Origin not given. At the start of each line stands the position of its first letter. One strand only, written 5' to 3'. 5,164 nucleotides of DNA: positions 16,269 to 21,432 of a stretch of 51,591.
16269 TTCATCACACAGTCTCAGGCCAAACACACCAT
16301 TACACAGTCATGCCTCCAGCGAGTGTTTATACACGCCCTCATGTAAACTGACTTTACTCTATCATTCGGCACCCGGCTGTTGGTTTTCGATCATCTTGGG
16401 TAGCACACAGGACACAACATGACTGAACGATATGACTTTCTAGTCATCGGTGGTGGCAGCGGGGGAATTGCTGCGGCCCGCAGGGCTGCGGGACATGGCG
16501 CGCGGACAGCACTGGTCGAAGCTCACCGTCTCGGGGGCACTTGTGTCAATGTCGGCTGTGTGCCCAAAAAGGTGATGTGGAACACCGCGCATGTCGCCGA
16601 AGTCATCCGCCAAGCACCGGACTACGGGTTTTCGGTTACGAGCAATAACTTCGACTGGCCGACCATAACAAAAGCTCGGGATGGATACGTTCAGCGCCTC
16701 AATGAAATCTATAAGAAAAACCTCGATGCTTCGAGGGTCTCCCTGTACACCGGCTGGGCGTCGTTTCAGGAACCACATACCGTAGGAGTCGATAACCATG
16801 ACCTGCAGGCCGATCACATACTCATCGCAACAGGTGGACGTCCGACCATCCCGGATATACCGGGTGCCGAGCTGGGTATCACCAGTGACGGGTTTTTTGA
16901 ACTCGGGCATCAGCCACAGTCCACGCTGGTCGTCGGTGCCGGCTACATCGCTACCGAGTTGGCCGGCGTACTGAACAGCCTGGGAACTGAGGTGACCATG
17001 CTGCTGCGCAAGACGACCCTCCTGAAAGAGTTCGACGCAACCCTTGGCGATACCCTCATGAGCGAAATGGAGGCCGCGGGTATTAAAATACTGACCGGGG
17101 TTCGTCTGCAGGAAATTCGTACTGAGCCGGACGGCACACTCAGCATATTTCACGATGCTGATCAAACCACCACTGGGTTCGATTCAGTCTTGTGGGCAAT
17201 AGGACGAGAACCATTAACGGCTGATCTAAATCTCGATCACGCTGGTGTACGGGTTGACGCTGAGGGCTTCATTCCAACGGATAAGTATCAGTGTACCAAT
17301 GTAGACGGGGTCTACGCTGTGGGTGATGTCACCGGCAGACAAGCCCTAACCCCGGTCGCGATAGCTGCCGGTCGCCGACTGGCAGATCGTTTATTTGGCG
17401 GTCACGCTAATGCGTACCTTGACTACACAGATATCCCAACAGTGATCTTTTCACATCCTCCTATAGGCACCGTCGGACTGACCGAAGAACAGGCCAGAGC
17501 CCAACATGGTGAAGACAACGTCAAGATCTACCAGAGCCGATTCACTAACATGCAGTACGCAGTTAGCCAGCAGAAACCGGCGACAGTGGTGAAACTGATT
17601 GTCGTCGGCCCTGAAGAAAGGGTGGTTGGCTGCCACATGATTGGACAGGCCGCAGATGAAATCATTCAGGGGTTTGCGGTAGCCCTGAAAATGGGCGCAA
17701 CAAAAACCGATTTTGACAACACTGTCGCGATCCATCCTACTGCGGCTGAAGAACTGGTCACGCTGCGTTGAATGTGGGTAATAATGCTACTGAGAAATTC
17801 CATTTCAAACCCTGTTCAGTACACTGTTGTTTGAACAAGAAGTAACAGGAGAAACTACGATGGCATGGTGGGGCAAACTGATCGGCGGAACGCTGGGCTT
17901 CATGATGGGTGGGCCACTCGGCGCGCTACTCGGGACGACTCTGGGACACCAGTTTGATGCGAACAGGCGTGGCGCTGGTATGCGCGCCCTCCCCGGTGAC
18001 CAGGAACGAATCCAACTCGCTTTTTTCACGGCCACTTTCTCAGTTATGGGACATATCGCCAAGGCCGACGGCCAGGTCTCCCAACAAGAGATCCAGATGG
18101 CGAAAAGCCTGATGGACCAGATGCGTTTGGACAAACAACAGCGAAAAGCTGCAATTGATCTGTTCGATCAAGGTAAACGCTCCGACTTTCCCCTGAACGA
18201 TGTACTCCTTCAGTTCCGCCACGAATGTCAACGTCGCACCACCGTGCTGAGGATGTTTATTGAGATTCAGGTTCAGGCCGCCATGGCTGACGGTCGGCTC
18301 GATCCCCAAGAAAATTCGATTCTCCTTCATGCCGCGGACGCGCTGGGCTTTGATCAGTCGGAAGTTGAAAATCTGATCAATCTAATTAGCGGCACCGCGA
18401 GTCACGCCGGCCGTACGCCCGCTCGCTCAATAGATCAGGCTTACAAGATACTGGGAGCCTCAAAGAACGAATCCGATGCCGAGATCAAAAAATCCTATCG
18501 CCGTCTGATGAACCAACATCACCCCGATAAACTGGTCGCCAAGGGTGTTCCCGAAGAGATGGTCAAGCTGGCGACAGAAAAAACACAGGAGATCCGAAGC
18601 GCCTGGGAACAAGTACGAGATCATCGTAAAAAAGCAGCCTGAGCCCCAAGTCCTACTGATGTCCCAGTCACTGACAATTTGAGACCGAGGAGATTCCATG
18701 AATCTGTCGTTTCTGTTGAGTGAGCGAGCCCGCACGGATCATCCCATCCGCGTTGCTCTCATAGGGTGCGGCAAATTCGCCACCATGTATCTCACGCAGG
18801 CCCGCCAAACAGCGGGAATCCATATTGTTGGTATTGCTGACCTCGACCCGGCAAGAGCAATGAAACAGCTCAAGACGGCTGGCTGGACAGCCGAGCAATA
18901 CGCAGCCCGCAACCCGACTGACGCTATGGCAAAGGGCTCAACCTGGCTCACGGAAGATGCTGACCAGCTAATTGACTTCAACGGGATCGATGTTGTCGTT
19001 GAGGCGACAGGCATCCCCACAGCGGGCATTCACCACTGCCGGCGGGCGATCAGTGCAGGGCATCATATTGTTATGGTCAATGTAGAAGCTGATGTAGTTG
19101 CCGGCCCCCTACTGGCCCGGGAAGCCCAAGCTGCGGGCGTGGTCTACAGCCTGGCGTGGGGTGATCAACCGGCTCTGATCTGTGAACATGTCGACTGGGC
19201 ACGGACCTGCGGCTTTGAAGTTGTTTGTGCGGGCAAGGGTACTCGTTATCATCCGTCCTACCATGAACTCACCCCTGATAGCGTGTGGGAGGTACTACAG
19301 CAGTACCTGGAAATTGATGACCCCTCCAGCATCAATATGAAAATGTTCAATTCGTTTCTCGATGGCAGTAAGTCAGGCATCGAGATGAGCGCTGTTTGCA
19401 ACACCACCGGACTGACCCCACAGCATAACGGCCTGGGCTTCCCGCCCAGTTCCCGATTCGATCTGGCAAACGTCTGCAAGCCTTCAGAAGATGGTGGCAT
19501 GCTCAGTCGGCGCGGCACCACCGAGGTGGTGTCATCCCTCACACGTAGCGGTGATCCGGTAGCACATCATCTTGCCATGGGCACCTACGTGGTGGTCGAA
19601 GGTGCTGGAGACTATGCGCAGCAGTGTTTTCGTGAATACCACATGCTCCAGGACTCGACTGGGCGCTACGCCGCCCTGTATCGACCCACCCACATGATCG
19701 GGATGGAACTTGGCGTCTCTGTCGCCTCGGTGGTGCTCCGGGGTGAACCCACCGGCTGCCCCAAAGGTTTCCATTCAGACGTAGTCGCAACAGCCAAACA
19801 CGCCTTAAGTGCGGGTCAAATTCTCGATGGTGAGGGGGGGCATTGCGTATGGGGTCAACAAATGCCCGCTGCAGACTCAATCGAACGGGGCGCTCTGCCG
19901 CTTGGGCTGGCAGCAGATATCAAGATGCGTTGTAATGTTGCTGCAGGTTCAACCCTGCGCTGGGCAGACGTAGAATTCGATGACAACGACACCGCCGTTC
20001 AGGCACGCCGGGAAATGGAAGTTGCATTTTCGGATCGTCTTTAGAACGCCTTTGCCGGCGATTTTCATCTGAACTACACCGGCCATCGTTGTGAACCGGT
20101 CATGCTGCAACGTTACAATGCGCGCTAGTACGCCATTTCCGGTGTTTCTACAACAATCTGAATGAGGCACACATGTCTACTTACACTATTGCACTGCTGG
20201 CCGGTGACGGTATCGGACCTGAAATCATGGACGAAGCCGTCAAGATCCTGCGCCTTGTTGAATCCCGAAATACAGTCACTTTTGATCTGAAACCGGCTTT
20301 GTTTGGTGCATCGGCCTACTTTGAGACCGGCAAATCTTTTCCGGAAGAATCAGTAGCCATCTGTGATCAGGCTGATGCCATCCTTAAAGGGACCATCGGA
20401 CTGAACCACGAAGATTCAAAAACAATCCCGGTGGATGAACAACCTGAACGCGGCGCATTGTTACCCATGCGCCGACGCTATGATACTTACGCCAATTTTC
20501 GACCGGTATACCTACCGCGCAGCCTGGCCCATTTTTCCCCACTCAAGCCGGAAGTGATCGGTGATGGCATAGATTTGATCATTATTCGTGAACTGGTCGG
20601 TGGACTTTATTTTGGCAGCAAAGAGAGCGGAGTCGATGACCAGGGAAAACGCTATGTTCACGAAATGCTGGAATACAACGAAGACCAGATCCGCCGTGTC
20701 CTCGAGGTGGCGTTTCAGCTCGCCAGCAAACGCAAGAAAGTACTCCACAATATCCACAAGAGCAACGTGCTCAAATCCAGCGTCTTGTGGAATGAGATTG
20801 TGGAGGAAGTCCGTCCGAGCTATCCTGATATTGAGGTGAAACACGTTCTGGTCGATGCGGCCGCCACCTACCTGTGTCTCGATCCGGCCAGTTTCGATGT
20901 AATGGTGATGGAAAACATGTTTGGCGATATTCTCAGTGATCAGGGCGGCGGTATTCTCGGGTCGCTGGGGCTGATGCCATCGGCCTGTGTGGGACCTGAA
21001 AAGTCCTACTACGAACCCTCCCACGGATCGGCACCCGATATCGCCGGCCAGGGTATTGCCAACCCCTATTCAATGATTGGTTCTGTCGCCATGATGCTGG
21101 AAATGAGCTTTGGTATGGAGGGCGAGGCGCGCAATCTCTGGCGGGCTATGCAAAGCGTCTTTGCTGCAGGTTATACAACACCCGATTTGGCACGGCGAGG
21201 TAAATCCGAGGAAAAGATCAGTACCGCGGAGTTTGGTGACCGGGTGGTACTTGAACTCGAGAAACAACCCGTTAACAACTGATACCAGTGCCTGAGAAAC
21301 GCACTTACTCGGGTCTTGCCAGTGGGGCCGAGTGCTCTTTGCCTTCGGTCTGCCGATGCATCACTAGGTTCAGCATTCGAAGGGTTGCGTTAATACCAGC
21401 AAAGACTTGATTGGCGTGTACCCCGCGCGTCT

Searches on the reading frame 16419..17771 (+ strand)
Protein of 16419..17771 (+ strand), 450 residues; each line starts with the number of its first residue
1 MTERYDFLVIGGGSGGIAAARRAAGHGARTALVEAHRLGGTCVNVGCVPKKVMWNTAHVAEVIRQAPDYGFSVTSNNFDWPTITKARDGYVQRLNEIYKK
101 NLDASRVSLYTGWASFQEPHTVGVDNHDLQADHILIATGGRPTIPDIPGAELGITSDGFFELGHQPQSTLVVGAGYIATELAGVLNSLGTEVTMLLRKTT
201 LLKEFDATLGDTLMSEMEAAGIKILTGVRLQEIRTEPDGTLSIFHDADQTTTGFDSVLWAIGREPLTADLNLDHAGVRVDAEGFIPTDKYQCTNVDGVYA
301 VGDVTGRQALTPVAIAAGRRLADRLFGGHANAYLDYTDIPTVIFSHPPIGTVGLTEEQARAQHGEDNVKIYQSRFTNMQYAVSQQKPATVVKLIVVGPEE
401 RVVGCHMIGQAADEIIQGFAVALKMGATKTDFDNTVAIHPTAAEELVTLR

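Call 50: search_protein_families(library=pfam, proteins=[window:16419-17771:+], max_evalue=0.0001)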
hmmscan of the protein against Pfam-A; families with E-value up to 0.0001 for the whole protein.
window:16419-17771:+ (450 aa): 8 families
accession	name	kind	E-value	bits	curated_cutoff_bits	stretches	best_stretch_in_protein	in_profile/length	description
PF07992.20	Pyr_redox_2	-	2e-71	241.2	26.1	1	5-318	1-291/291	Pyridine nucleotide-disulphide oxidoreductase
PF02852.28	Pyr_redox_dim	-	2.4e-38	131.1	25.3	1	339-449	1-109/110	Pyridine nucleotide-disulphide oxidoreductase, dimerisation domain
PF00070.33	Pyr_redox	-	6.8e-20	71.8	22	1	169-241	2-74/82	Pyridine nucleotide-disulphide oxidoreductase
PF13738.12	Pyr_redox_3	-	4.9e-16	59.3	30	1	8-302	1-305/305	Pyridine nucleotide-disulphide oxidoreductase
PF12831.13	FAD_oxidored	-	7.6e-09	35.8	27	1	6-57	1-53/416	FAD dependent oxidoreductase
PF03486.20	HI0933_like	-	9.7e-07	28.9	50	0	6-37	2-33/244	HI0933-like protein Rossmann domain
PF01262.27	AlaDh_PNT_C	-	3.2e-05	23.9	23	0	164-214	26-76/214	Alanine dehydrogenase/PNT, C-terminal domain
PF01134.28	GIDA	-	7.7e-05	22.4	22.1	1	7-61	2-54/391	Glucose inhibited division protein A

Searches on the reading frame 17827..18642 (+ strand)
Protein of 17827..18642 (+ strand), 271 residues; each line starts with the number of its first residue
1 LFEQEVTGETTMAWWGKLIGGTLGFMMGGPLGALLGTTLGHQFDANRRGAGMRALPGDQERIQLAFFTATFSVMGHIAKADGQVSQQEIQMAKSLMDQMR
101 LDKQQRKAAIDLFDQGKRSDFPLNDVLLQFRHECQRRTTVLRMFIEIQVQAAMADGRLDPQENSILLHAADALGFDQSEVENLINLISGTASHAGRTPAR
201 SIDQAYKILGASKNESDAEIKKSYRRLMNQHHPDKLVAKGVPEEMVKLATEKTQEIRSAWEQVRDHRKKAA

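Call 50: search_protein_families(library=pfam, proteins=[window:17827-18642:+], max_evalue=0.0001)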
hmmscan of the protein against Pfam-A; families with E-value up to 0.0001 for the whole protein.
window:17827-18642:+ (271 aa): 3 families
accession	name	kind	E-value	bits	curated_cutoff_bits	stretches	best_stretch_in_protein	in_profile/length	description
PF05099.18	TerB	-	2.1e-18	67.1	24.4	1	69-182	3-115/118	Tellurite resistance protein TerB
PF00226.36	DnaJ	-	1.1e-12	48.3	27.8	1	205-270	2-60/63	DnaJ domain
PF04391.17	DUF533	-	1e-05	25.6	29.6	0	148-183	77-112/178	Protein of unknown function (DUF533)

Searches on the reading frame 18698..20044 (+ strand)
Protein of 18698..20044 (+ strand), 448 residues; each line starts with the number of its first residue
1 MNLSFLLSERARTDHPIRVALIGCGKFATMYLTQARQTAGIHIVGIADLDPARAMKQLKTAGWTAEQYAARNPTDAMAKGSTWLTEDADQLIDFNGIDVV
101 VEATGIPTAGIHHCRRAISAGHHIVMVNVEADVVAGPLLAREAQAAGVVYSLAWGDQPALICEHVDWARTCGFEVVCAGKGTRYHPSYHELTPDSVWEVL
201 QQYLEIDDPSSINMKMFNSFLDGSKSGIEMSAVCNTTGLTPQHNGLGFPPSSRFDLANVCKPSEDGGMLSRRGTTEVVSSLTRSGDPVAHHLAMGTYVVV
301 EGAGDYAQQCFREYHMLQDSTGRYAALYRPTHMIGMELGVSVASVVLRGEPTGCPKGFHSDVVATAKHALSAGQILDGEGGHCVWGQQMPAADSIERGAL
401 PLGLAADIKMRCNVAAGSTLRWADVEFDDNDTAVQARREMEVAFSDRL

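Call 50: search_protein_families(library=pfam, proteins=[window:18698-20044:+], max_evalue=0.0001)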
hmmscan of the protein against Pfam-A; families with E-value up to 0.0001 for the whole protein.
window:18698-20044:+ (448 aa): 3 families
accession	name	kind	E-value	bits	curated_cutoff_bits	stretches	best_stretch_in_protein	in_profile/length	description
PF21135.2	DRL_cat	-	4.4e-53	180.1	27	1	155-338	1-164/164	Oxidoreductase DRL, catalytic domain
PF03447.22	NAD_binding_3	-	8.7e-07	30.1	24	1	32-148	13-111/116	Homoserine dehydrogenase, NAD binding domain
PF01408.29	GFO_IDH_MocA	-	4.8e-05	24.5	24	0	17-125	1-90/120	Oxidoreductase family, NAD-binding Rossmann fold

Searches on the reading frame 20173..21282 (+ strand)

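Call 50: search_protein_families(library=pfam, proteins=[window:20173-21282:+], max_evalue=0.0001)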
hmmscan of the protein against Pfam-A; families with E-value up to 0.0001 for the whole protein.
window:20173-21282:+ (369 aa): 1 family
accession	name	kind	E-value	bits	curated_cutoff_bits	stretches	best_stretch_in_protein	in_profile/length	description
PF00180.25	Iso_dh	-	1.4e-110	370.3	27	1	5-358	1-348/348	Isocitrate/isopropylmalate dehydrogenase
